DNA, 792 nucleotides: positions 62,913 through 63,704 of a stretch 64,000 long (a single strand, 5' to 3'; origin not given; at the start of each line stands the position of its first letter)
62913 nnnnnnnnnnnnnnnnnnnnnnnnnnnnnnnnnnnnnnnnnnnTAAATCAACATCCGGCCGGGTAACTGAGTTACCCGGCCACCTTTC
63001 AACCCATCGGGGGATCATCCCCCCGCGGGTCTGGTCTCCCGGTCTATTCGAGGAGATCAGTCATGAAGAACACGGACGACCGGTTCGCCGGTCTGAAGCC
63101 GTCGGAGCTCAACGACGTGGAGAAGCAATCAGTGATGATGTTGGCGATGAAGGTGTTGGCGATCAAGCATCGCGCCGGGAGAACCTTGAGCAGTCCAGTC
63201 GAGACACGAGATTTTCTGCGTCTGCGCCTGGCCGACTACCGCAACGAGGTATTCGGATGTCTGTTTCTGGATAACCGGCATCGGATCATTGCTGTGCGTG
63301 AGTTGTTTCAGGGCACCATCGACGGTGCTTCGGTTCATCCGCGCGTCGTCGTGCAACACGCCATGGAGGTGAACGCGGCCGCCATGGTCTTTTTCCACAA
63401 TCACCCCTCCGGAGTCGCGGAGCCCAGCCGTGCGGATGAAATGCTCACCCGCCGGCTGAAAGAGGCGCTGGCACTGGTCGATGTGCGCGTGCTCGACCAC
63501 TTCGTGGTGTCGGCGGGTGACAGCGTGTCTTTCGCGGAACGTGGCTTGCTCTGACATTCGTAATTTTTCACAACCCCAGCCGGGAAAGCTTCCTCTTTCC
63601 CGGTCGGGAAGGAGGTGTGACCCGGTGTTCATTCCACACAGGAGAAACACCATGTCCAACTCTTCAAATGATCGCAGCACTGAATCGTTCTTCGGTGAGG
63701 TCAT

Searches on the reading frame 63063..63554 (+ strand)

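Call 97: search_protein_families(library=ncbifam, proteins=[window:63063-63554:+], max_evalue=1e-10)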
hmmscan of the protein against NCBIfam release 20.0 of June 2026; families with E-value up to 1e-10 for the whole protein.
window:63063-63554:+ (163 aa): 2 families
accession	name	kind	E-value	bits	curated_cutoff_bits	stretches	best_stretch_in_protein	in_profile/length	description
NF000642.1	PRK00024.1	equivalog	6.4e-46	156.7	180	1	22-162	71-211/212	RadC family protein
TIGR00608.1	radc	subfamily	1.8e-40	139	133.85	1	22-163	77-218/218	RadC family protein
